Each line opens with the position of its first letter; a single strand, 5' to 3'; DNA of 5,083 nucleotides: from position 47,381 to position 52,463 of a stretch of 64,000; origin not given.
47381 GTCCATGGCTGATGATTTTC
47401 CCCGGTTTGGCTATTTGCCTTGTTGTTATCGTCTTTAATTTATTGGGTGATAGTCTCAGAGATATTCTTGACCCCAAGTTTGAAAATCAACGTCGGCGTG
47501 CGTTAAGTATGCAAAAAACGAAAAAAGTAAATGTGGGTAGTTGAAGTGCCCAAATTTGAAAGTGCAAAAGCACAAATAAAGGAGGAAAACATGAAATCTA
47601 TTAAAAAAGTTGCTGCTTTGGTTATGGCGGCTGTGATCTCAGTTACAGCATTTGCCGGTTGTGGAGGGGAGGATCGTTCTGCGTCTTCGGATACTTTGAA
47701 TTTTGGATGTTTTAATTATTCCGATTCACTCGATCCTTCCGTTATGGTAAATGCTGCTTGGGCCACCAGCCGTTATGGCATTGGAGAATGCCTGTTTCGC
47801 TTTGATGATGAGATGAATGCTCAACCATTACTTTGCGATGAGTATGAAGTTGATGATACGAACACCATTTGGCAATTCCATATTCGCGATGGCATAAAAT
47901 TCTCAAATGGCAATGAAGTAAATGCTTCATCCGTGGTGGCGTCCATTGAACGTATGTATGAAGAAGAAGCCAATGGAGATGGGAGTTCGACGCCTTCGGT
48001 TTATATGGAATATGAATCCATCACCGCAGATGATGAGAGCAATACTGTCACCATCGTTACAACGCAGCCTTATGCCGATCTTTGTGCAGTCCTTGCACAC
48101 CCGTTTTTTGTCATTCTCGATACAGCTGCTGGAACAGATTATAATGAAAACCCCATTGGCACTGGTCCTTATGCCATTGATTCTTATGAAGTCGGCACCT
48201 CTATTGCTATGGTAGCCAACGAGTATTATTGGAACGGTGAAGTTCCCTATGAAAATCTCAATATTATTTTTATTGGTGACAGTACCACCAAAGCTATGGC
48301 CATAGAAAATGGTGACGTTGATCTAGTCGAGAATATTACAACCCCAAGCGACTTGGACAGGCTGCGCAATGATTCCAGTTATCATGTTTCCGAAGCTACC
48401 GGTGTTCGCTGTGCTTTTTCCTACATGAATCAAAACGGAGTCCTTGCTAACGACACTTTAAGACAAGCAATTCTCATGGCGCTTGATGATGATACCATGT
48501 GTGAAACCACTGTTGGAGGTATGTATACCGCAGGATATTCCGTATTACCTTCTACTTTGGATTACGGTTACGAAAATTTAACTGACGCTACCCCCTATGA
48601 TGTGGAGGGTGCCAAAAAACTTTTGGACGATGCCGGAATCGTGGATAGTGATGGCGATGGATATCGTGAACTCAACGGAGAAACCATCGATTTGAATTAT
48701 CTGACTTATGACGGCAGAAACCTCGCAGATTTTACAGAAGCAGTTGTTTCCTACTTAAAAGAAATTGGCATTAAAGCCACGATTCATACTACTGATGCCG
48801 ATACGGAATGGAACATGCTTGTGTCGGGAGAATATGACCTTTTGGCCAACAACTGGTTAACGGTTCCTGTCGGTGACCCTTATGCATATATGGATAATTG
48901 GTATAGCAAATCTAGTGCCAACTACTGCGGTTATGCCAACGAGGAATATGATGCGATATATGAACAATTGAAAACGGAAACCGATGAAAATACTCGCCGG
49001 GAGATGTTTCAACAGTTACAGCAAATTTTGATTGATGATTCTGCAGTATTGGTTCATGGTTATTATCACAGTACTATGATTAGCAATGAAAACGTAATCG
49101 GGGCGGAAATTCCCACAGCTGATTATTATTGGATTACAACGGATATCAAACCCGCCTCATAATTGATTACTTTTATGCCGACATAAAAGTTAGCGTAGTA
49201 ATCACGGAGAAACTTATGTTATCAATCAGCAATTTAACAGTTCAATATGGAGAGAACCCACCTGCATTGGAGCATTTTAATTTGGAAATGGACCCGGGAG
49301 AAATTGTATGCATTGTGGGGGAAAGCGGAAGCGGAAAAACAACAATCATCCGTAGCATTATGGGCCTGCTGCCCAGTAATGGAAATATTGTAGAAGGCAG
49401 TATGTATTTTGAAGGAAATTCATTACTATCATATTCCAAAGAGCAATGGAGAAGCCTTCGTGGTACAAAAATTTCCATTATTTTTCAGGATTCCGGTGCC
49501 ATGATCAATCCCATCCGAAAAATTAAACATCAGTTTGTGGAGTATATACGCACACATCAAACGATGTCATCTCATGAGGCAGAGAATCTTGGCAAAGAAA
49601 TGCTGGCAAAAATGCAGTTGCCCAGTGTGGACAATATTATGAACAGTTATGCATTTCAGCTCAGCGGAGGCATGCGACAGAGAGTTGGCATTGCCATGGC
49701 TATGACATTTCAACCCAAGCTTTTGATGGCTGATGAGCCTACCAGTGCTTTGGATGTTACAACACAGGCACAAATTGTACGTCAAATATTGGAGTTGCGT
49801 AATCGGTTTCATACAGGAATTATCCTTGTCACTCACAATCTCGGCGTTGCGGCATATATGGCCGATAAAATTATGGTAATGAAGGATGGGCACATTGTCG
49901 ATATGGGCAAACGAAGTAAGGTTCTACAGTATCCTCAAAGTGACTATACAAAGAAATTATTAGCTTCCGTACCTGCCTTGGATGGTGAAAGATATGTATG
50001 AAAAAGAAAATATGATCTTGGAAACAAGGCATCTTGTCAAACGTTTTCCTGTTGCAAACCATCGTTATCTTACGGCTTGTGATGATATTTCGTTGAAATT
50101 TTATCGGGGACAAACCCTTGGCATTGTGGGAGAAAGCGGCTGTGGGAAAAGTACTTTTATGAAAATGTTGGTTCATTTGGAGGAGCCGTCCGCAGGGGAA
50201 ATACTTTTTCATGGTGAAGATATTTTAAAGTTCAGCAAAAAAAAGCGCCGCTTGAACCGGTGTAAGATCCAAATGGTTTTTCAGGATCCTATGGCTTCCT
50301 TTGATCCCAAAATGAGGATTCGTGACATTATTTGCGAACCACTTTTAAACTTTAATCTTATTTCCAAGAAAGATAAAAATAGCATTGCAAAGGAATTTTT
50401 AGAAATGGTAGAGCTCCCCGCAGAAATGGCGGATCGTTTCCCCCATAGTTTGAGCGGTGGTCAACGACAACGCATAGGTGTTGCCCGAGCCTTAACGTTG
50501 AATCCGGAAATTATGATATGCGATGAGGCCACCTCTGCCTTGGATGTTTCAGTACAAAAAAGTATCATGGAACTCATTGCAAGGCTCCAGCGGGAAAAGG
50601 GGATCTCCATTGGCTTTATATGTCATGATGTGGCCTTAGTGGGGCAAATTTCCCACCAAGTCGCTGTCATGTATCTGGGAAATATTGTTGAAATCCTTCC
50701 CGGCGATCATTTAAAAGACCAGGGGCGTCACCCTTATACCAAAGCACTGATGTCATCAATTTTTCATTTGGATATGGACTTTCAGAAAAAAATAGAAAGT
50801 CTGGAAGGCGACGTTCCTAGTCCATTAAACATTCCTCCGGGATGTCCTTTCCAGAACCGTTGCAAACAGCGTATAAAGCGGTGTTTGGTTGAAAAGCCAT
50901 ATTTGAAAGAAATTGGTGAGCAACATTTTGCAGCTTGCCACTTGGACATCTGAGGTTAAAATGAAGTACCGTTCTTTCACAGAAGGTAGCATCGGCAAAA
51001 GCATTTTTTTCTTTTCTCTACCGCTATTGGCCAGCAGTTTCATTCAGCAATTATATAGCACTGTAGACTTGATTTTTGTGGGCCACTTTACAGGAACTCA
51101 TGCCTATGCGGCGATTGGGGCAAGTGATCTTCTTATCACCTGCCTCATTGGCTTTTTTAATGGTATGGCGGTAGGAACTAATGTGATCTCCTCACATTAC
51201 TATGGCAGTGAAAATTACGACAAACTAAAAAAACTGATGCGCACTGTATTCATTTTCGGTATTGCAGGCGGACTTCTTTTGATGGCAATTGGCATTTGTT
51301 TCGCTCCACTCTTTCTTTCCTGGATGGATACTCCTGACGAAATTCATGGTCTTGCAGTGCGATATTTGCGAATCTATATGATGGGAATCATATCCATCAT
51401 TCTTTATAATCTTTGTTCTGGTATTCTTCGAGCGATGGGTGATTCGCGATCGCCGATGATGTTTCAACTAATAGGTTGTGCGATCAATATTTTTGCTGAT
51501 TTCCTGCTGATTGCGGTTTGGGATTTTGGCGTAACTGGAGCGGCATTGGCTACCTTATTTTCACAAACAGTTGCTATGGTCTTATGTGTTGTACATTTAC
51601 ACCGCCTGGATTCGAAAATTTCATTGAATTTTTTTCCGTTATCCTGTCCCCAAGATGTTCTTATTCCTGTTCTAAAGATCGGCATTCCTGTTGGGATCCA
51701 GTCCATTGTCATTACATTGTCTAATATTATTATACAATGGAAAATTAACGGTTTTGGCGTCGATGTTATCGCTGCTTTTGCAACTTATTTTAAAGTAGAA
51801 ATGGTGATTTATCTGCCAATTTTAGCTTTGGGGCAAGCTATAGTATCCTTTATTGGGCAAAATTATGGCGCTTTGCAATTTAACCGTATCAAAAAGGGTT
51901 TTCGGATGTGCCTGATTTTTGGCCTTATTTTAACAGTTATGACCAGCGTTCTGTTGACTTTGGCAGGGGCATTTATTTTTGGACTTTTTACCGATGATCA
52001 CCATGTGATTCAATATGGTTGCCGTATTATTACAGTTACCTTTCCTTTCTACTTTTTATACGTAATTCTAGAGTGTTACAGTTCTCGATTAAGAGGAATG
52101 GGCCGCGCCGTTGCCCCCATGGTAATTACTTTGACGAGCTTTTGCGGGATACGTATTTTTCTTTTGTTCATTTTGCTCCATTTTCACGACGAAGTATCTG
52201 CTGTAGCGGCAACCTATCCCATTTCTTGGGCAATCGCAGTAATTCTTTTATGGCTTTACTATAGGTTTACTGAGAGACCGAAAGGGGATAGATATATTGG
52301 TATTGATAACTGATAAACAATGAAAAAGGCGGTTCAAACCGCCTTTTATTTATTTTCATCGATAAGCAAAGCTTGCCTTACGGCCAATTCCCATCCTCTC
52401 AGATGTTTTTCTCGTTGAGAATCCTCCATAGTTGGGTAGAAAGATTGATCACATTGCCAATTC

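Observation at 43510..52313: A cobalamin riboswitch placed in front of a LysR regulator and a deacylase + Dpp/Nik-type ABC importer + MATE exporter cluster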

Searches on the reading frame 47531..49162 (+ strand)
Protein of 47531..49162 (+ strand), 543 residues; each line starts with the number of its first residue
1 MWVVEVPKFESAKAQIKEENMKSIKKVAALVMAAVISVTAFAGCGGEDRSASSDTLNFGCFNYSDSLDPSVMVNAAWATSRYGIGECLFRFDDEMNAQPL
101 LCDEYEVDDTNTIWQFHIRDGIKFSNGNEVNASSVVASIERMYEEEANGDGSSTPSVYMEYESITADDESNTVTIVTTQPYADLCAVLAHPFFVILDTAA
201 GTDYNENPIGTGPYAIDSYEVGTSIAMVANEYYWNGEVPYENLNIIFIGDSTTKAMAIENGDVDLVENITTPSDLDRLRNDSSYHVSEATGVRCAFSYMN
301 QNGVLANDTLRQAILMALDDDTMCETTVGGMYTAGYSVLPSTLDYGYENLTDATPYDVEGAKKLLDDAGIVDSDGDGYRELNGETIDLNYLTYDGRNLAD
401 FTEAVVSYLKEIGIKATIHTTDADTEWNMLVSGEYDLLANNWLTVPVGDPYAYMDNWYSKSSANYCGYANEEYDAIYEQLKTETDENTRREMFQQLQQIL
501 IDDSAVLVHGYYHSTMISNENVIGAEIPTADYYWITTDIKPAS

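Call 4: search_protein_families(library=pfam, proteins=[window:47531-49162:+])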
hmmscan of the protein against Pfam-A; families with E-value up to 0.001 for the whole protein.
window:47531-49162:+ (543 aa): 1 family
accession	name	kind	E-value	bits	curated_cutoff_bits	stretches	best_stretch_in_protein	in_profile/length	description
PF00496.27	SBP_bac_5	-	2.4e-78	264.3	32.4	1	98-464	3-367/368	Bacterial extracellular solute-binding proteins, family 5 Middle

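Call 5: search_protein_families(library=ncbifam, proteins=[window:47531-49162:+])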
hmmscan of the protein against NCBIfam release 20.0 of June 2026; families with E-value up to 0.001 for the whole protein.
window:47531-49162:+ (543 aa): 12 families
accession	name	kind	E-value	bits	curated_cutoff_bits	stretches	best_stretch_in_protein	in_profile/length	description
NF045468.1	Opp5A_nikA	equivalog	1.4e-71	241.5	600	1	46-539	10-486/488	nickel ABC transporter substrate-binding protein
TIGR02294.1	nickel_nikA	equivalog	1.5e-45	155.7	393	1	84-522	35-483/501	nickel ABC transporter substrate-binding protein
NF045467.1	Opp4A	equivalog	1.5e-43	148.9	650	2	203-528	202-544/556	oligopeptide ABC transporter substrate-binding protein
NF047575.1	opine_bind_CntA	exception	1.7e-34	119.3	800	1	25-508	3-500/535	staphylopine-dependent metal ABC transporter substrate-binding lipoprotein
TIGR04028.1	SBP_KPN_01854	hypoth_equivalog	8.4e-29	100.5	468.5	1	94-507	41-475/509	TIGR04028 family ABC transporter substrate-binding protein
NF043070.1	DppA_dipep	equivalog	2.2e-27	95.8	1005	1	64-516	39-508/535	dipeptide ABC transporter periplasmic-binding protein DppA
NF011942.0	PRK15413.1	equivalog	4.7e-27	94.8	594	1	27-375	11-348/512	glutathione ABC transporter substrate-binding protein GsiB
NF011689.0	PRK15109.1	equivalog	2e-23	82.9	560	1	99-507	81-505/547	ABC transporter substrate-binding protein SapA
NF011684.0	PRK15104.1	equivalog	2.6e-23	82.6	947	2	205-518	208-517/543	oligopeptide ABC transporter substrate-binding protein OppA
NF007287.0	PRK09755.1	equivalog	1.5e-13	50.5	1098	1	61-515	40-505/535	ABC transporter substrate-binding protein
NF010149.0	PRK13626.1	equivalog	4.5e-08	32.2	476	1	110-249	176-305/552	HTH-type transcriptional regulator SgrR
NF050052.1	choice_anch_Y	domain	0.00035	20.6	80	0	237-257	137-157/166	choice-of-anchor Y domain-containing protein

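Call 33: search_solved_structures(query=window:47591-49162:+, max_evalue=1e-10)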
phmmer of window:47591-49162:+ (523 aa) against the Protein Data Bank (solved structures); distinct sequences matched with E-value up to 1e-10: 80 (the best 60 are shown).
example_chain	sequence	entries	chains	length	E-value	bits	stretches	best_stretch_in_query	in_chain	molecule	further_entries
5u4o_A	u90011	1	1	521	2.9e-40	141.6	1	29-510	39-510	ABC transporter substrate-binding protein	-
3t66_A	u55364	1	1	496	2.9e-38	135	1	37-518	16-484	Nickel ABC transporter (Nickel-binding protein)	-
7kz8_A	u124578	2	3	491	2.9e-34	121.8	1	30-501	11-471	Peptide/nickel transport system substrate-binding protein AapF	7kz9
4ofj_A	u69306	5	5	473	1.5e-32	116.1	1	61-482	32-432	Extracytoplasmic Nickel-Binding Protein SaNikA | Nickel ABC transporter substrate-binding protein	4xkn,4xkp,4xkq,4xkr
3rqt_A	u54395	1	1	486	1.8e-32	116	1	61-482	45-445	Putative uncharacterized protein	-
8efz_A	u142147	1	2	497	7.2e-30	107.3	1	29-504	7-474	Extracellular solute-binding protein family 5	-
5isu_A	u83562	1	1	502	8.3e-29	103.8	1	47-498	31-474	Lmo0135 protein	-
4oer_A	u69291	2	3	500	1.3e-28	103.2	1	64-483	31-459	NikA protein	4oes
1dpp_A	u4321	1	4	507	1.6e-27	99.6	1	78-496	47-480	DIPEPTIDE BINDING PROTEIN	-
8z1y_F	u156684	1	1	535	1.7e-27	99.5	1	77-496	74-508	Dipeptide-binding protein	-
1dpe_A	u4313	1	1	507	1.8e-27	99.4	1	77-496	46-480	DIPEPTIDE-BINDING PROTEIN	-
8z1z_F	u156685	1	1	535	3e-27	98.7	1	77-496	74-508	Dipeptide-binding protein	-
8ay0_A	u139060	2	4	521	9.4e-26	93.8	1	34-505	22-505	Dipeptide-binding protein DppE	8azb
1xoc_A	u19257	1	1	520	3.3e-25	92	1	68-513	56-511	Oligopeptide-binding protein appA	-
5f1q_A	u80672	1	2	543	8.7e-25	90.6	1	75-495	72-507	Periplasmic dipeptide transport protein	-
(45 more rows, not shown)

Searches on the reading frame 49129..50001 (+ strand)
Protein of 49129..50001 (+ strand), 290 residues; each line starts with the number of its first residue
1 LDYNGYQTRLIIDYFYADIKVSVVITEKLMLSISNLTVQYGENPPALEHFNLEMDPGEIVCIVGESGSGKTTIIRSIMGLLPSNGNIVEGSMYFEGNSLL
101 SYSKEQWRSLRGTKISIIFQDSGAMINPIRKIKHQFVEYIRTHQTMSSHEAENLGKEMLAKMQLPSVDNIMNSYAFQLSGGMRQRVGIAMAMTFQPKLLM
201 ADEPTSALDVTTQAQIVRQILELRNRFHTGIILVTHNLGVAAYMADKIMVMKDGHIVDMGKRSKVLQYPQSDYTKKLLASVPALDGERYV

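Call 4: search_protein_families(library=pfam, proteins=[window:49129-50001:+])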
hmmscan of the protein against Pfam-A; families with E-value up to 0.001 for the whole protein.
window:49129-50001:+ (290 aa): 11 families
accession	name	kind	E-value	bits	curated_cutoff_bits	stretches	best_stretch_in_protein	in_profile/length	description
PF00005.33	ABC_tran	-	4.4e-26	92.6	25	1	47-206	1-137/137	ABC transporter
PF02463.25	SMC_N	-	1.1e-07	32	40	1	58-250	25-211/220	RecF/RecN/SMC N terminal domain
PF13304.12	AAA_21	-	2.7e-07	31.4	27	0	174-240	234-302/304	AAA domain, putative AbiEii toxin, Type IV TA system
PF13401.12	AAA_22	-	3.8e-05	24.5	27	1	58-235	6-122/130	AAA domain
PF13476.12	AAA_23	-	6.7e-05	24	27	1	48-81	11-43/201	AAA domain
PF13175.12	AAA_15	-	0.00015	21.9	32.1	0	47-174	14-134/374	AAA ATPase domain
PF05621.17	TniB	-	0.00018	21.5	22.4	0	188-247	112-173/189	Bacterial TniB protein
PF13555.12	AAA_29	-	0.00029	21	27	1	52-84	17-49/61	P-loop containing region of AAA domain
PF13191.12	AAA_16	-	0.00033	21.6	32.6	1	58-94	25-60/167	AAA ATPase domain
PF09818.15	ABC_ATPase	-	0.0006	19.4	23.2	0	163-271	143-266/283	P-loop domain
PF13245.12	AAA_19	-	0.00073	20.2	25.1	0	58-86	12-40/134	AAA domain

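Call 5: search_protein_families(library=ncbifam, proteins=[window:49129-50001:+])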
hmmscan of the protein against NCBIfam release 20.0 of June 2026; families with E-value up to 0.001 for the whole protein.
window:49129-50001:+ (290 aa): 191 families (the best 25 are shown)
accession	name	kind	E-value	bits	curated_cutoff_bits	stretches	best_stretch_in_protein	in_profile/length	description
TIGR02770.1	nickel_nikD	equivalog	1.2e-69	234.2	318.7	1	48-279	3-227/230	nickel import ATP-binding protein NikD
NF007010.1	PRK09473.1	subfamily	3.1e-69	233.2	575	1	33-287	4-260/318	oligopeptide ABC transporter ATP-binding protein OppD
NF047576.1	opine_ATP_CntF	equivalog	5.8e-68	229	385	1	30-284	2-256/264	staphylopine uptake ABC transporter ATP-binding protein CntF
NF047578.1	opine_ATP_CntD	equivalog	1.3e-67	227.9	380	1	30-284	2-256/266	staphylopine uptake ABC transporter ATP-binding protein CntD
NF043079.1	MMSYN1_0167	equivalog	3.4e-64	217.6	740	2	104-284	297-477/561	oligopeptide ABC transporter ATP-binding protein OppD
NF007613.0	PRK10261.1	equivalog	1.4e-62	212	1077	1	25-285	7-276/623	glutathione ABC transporter ATP-binding protein GsiA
NF008246.0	PRK11022.1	equivalog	4.2e-62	210.1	541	1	30-284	3-260/326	dipeptide ABC transporter ATP-binding protein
NF011713.0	PRK15134.1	equivalog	6.5e-62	209.8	834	1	29-283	4-262/529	microcin C ABC transporter ATP-binding protein YejF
NF011659.0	PRK15079.1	equivalog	6.1e-53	179.7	540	1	39-286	32-273/334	murein tripeptide/oligopeptide ABC transporter ATP binding protein OppF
NF008453.0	PRK11308.1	subfamily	1.4e-50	172.4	408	1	46-287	37-271/334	dipeptide ABC transporter ATP-binding protein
TIGR02769.1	nickel_nikE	equivalog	6.7e-46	156.9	332.55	1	45-281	25-253/265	nickel import ATP-binding protein NikE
TIGR01186.1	proV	subfamily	1.5e-45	155.9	326.6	1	46-280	8-232/363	betaine/proline/choline family ABC transporter ATP-binding protein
NF011674.0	PRK15093.1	equivalog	1.7e-44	152.3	627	1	30-284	3-265/330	putrescine export ABC transporter ATP-binding protein SapD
TIGR00972.1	3a0107s01c2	equivalog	2.6e-44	151.4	343.2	1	31-279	2-244/248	phosphate ABC transporter ATP-binding protein PstB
NF043078.1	MMSYN1_0168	equivalog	1.3e-43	149.6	800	2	173-285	489-601/649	oligopeptide ABC transporter ATP-binding protein OppF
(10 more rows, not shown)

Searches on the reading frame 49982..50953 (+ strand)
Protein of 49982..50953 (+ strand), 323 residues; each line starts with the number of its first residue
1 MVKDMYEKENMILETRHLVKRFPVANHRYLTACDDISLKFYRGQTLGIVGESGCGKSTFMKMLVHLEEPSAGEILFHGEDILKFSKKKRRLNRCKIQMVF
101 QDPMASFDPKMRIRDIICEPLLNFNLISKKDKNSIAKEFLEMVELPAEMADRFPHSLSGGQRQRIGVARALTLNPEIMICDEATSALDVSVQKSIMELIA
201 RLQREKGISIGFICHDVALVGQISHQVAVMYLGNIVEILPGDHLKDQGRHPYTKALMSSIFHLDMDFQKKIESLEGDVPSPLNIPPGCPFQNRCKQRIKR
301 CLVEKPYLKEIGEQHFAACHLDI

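Call 4: search_protein_families(library=pfam, proteins=[window:49982-50953:+])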
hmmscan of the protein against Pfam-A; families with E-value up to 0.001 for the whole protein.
window:49982-50953:+ (323 aa): 4 families
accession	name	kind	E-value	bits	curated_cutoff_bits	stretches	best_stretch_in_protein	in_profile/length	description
PF00005.33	ABC_tran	-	1.4e-33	116.8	25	1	34-185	2-137/137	ABC transporter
PF08352.17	oligo_HPY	-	1e-15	58.3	27.1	1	236-301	1-65/65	Oligopeptide/dipeptide transporter, C-terminal region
PF02463.25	SMC_N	-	3.2e-07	30.4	40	1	36-205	18-189/220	RecF/RecN/SMC N terminal domain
PF13401.12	AAA_22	-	1.6e-05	25.7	27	1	47-213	9-121/130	AAA domain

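Call 5: search_protein_families(library=ncbifam, proteins=[window:49982-50953:+])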
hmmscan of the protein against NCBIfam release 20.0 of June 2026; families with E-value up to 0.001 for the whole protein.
window:49982-50953:+ (323 aa): 187 families (the best 25 are shown)
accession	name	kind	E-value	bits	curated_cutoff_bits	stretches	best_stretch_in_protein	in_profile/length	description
NF008453.0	PRK11308.1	subfamily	2.3e-98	329.5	408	1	8-320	8-324/334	dipeptide ABC transporter ATP-binding protein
NF011659.0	PRK15079.1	equivalog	5e-96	321.3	540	1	20-319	27-328/334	murein tripeptide/oligopeptide ABC transporter ATP binding protein OppF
NF043071.1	DppF_dipep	equivalog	3.2e-88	296.3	660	1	10-319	11-325/331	dipeptide ABC transporter ATP-binding subunit DppF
NF007613.0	PRK10261.1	equivalog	1.9e-74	251.2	1077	1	9-280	310-588/623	glutathione ABC transporter ATP-binding protein GsiA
TIGR02769.1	nickel_nikE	equivalog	5.2e-69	232.6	332.55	1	26-261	20-254/265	nickel import ATP-binding protein NikE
NF007739.0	PRK10419.1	subfamily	1.9e-65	221.1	354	1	24-258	19-252/268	nickel ABC transporter ATP-binding protein NikE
NF007010.1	PRK09473.1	subfamily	2.7e-65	220.2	575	1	14-321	3-313/318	oligopeptide ABC transporter ATP-binding protein OppD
NF043078.1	MMSYN1_0168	equivalog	6e-60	203.6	800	3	132-269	469-606/649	oligopeptide ABC transporter ATP-binding protein OppF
NF008246.0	PRK11022.1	equivalog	2.9e-59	200.8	541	1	29-321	19-316/326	dipeptide ABC transporter ATP-binding protein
NF043079.1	MMSYN1_0167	equivalog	1.4e-57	195.7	740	2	84-320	296-533/561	oligopeptide ABC transporter ATP-binding protein OppD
NF011713.0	PRK15134.1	equivalog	1.3e-54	185.7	834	1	30-258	299-527/529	microcin C ABC transporter ATP-binding protein YejF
NF047576.1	opine_ATP_CntF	equivalog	3e-51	174.2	385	1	33-269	20-262/264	staphylopine uptake ABC transporter ATP-binding protein CntF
NF047578.1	opine_ATP_CntD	equivalog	1.5e-50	171.9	380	1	33-271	20-264/266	staphylopine uptake ABC transporter ATP-binding protein CntD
NF011692.0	PRK15112.1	equivalog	2.4e-49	168.4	452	1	11-262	4-256/269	putrescine export ABC transporter ATP-binding protein SapF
TIGR01186.1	proV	subfamily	3.9e-49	167.7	326.6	1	32-244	8-217/363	betaine/proline/choline family ABC transporter ATP-binding protein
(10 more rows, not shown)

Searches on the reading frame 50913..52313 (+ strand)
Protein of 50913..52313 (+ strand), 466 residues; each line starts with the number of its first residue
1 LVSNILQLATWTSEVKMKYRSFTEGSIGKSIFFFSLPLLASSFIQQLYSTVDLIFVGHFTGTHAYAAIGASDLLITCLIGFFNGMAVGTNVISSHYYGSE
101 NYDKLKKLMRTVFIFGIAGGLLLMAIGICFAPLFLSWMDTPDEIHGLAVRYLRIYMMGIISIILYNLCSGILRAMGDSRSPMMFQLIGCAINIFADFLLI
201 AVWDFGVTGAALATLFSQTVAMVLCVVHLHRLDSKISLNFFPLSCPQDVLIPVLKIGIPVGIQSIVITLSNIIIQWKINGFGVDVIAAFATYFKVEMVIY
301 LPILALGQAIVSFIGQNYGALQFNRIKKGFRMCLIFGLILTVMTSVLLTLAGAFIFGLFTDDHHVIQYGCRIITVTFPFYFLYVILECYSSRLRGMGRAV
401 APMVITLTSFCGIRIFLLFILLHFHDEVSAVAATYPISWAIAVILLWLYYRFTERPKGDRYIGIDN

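Call 4: search_protein_families(library=pfam, proteins=[window:50913-52313:+])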
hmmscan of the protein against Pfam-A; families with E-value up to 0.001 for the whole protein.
window:50913-52313:+ (466 aa): 3 families
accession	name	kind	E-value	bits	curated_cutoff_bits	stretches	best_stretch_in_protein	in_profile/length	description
PF01554.23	MatE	-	4.9e-57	192.5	24.9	2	37-197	1-160/161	MatE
PF03023.19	MurJ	-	1.1e-08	34.6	27.4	1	19-265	187-435/451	Lipid II flippase MurJ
PF01943.22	Polysacc_synt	-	0.00036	20.5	28.2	0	29-86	205-262/274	Polysaccharide biosynthesis protein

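Call 5: search_protein_families(library=ncbifam, proteins=[window:50913-52313:+])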
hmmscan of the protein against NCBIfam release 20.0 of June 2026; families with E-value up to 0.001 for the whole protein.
window:50913-52313:+ (466 aa): 16 families
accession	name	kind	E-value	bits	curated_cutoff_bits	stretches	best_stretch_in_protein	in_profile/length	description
TIGR00797.1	matE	subfamily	1.4e-64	218.4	147.4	1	37-424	1-387/396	MATE family efflux transporter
NF041801.1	MATE_SolL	equivalog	1.2e-40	139.6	780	1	20-451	11-448/458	solanimycin export family MATE transporter SolL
NF052396.1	MATE_WgkD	equivalog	5.2e-33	114.7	510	1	29-449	3-422/428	tryglysin-associated MATE efflux transporter WgkD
NF007130.1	PRK09575.1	equivalog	1.4e-29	103.6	445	1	26-445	3-423/435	MATE family efflux transporter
NF000131.1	MATE_multi_MepA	equivalog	5.3e-28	98.4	850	1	22-422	9-407/451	multidrug efflux MATE transporter MepA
NF007562.1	PRK10189.1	equivalog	2.8e-24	85.7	465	1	35-443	33-450/470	EmmdR/YeeO family multidrug/toxin efflux MATE transporter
NF007690.0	PRK10367.1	equivalog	1.2e-12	47.5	409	1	28-370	8-351/441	MATE family efflux transporter DinF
NF000217.1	MATE_multi_FepA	equivalog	1.8e-12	47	900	1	26-353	12-337/443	multidrug efflux MATE transporter FepA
NF041358.1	GntT_guanitoxin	equivalog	2.7e-12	46.5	525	1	41-368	25-353/438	guanitoxin biosynthesis MATE family efflux transporter GntT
TIGR02900.1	spore_V_B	equivalog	6.4e-11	41.7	372.3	1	11-276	201-474/488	stage V sporulation protein B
NF045578.1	export_MbnM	equivalog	1.3e-10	40.9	285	1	36-360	7-324/410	methanobactin export MATE transporter MbnM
NF045539.1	MATE_efflux1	equivalog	6.2e-10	38.8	350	1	100-444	69-409/411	MATE family Na+-driven efflux transporter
NF001214.0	PRK00187.1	equivalog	7.5e-10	38.4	449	1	31-450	12-439/464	NorM family multidrug efflux MATE transporter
NF000263.1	MATE_multi_NorM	equivalog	7.1e-07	29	950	1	34-447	23-443/459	multidrug efflux MATE transporter NorM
TIGR01695.1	murJ_mviN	equivalog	1.8e-05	23.7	235.55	1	151-294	350-491/506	murein biosynthesis integral membrane protein MurJ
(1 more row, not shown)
